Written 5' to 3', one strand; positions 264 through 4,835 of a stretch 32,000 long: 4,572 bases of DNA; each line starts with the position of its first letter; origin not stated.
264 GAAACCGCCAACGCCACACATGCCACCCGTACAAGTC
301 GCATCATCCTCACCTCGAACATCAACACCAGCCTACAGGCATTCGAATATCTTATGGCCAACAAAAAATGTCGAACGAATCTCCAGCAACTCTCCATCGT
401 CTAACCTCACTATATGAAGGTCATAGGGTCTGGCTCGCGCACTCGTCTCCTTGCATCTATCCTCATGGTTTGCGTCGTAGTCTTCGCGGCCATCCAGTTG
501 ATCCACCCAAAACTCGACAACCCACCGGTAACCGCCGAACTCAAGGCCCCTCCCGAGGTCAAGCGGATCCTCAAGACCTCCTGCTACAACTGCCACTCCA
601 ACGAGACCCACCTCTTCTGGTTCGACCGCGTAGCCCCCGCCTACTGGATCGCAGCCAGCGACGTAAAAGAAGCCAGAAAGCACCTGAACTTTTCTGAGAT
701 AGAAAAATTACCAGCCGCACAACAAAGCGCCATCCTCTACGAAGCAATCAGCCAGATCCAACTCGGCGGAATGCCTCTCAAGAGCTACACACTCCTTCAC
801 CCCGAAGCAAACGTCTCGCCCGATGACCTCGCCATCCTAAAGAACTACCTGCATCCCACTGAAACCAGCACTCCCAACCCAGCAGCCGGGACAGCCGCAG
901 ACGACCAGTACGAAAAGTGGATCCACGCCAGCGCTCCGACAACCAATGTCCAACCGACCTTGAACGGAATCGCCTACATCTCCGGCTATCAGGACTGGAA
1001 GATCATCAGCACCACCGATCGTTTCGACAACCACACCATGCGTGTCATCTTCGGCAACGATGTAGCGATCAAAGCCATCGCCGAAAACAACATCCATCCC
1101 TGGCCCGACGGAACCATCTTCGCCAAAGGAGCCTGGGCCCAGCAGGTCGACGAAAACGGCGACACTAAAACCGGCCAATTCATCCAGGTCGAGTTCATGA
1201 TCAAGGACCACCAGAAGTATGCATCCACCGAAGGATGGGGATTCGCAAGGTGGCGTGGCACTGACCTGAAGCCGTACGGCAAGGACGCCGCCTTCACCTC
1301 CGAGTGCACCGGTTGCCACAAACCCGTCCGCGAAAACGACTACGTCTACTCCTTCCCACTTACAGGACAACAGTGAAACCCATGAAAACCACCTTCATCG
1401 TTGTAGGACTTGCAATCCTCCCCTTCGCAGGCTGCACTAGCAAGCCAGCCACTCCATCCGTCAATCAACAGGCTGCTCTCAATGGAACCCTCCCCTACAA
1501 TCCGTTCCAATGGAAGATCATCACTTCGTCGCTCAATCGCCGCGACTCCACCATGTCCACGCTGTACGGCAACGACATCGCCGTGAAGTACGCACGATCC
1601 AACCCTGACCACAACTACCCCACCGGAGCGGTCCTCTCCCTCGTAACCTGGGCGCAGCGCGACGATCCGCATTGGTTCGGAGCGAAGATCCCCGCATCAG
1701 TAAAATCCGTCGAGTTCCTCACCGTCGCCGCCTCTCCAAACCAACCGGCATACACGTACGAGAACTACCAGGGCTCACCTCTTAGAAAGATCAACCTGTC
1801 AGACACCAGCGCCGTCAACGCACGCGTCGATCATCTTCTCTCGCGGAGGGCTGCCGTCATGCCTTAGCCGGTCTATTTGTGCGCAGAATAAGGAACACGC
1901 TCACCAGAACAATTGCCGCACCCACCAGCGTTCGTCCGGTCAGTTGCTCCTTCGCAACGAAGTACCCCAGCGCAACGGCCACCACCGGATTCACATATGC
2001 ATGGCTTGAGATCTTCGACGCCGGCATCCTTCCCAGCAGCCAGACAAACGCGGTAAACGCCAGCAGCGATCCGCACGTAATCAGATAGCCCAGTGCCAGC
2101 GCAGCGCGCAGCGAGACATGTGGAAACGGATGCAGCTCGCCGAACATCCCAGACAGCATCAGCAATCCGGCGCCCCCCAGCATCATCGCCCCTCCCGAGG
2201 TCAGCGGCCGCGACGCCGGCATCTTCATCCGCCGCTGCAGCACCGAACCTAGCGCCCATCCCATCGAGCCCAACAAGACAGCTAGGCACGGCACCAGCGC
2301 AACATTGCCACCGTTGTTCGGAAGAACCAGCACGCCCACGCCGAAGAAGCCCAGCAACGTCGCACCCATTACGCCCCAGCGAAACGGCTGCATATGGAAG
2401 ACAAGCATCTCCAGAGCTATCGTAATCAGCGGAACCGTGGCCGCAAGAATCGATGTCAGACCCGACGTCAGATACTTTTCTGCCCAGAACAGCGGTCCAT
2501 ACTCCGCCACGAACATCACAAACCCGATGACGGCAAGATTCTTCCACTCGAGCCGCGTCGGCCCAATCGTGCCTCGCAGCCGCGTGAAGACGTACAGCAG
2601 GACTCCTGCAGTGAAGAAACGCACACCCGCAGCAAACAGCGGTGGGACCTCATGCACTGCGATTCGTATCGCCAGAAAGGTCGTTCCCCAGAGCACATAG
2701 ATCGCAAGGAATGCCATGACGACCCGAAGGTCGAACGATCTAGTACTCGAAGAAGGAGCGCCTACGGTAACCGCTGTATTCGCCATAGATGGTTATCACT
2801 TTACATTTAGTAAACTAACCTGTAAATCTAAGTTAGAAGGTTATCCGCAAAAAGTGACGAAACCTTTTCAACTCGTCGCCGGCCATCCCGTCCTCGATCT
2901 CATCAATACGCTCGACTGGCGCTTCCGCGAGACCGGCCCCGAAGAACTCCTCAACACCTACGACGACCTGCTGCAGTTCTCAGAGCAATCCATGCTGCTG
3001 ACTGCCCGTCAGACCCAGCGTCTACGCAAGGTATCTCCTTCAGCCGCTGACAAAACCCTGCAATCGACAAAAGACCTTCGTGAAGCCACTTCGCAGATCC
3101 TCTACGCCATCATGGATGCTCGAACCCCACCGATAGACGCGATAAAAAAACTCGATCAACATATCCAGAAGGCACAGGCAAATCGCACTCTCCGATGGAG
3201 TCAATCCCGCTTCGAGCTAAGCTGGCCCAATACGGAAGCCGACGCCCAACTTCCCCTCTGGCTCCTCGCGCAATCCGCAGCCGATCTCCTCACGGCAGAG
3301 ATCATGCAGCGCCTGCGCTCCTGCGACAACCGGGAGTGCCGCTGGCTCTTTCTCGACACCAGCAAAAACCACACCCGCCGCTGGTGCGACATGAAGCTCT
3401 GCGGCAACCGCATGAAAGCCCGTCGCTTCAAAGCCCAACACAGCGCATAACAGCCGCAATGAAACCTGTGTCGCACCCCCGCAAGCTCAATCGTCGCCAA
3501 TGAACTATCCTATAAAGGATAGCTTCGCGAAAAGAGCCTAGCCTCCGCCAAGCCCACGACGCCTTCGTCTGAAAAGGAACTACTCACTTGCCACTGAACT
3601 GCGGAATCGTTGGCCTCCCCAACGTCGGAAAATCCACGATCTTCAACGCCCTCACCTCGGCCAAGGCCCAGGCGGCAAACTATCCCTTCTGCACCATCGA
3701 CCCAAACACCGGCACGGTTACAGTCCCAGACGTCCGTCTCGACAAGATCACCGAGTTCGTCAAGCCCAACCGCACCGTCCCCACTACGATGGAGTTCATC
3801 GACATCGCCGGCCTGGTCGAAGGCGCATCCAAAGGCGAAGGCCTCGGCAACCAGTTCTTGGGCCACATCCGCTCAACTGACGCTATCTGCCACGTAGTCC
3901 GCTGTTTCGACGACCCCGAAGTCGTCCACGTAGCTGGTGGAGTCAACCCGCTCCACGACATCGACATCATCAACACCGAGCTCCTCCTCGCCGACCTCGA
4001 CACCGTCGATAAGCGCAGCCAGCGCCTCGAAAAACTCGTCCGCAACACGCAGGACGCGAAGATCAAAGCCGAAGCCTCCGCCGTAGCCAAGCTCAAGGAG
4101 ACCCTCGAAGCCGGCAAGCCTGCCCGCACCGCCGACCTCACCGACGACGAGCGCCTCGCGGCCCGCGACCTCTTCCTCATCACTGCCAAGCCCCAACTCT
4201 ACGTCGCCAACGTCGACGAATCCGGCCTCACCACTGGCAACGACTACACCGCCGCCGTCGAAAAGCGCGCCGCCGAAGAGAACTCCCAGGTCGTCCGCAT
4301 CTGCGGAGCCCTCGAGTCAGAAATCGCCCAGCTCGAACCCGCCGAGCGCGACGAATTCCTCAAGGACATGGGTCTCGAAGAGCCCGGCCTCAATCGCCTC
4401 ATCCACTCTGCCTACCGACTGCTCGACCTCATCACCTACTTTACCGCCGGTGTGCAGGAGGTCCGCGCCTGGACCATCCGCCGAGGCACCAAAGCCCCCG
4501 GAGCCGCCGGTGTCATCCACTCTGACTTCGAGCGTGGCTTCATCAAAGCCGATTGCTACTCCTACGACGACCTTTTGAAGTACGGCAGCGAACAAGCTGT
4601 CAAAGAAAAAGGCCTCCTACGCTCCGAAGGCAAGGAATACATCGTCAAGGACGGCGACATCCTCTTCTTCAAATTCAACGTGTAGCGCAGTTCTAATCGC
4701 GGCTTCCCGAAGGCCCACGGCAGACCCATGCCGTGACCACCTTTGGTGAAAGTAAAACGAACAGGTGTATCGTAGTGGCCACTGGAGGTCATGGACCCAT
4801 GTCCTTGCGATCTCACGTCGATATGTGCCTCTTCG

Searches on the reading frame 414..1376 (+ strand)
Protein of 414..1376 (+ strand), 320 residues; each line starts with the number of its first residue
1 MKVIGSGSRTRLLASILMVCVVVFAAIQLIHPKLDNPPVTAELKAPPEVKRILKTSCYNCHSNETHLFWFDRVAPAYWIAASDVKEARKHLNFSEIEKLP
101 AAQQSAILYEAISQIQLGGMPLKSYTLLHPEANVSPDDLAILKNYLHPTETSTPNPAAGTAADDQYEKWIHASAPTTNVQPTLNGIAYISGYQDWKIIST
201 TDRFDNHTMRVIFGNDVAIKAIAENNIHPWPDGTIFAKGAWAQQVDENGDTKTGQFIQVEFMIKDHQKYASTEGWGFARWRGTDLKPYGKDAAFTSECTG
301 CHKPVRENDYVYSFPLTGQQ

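Call 40: search_protein_families(library=pfam, proteins=[window:414-1376:+], max_evalue=0.00001)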
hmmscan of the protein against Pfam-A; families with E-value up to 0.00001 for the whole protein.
window:414-1376:+ (320 aa): 2 families
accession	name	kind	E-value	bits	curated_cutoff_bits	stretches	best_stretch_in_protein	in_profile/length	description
PF14376.11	Haem_bd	-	3.3e-36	124.6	27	1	22-146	1-131/133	Haem-binding domain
PF16694.10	Cytochrome_P460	-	9.4e-34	116.9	27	1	190-313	2-125/125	Cytochrome P460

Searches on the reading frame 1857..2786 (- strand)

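Call 40: search_protein_families(library=pfam, proteins=[window:1857-2786:-], max_evalue=0.00001)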
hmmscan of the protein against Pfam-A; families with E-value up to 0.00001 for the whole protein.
window:1857-2786:- (309 aa): 1 family
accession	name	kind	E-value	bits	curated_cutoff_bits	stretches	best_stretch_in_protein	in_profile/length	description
PF00892.27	EamA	-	7e-34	117.5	28.2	2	23-154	4-134/135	EamA-like transporter family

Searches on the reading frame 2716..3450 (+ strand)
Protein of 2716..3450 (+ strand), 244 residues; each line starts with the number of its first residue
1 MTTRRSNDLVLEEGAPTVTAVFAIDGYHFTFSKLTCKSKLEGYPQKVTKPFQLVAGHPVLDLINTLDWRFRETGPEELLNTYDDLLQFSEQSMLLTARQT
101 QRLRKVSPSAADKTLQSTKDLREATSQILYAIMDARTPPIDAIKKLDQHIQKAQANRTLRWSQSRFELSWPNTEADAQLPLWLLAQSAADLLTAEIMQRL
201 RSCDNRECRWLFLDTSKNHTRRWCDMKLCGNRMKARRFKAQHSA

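Call 40: search_protein_families(library=pfam, proteins=[window:2716-3450:+], max_evalue=0.00001)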
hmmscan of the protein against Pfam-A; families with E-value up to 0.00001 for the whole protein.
window:2716-3450:+ (244 aa): 2 families
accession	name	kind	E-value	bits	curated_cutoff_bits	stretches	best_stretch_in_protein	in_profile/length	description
PF07336.16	ABATE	-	7.9e-20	72.2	24.4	1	56-194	1-129/130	Putative stress-induced transcription regulator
PF11706.13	zf-CGNR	-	2.5e-18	66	24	1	199-241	1-43/44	CGNR zinc finger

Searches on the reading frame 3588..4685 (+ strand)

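Call 40: search_protein_families(library=pfam, proteins=[window:3588-4685:+], max_evalue=0.00001)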
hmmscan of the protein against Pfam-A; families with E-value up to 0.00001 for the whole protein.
window:3588-4685:+ (365 aa): 3 families
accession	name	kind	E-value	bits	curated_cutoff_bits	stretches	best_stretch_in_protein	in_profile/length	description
PF06071.19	YchF-GTPase_C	-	3.6e-39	133.2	27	1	281-364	1-84/84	Protein of unknown function (DUF933)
PF01926.29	MMR_HSR1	-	1e-23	84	21.9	1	5-107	2-85/113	50S ribosome-binding GTPase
PF02421.24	FeoB_N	-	1.5e-09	38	27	1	5-47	3-45/156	Ferrous iron transport protein B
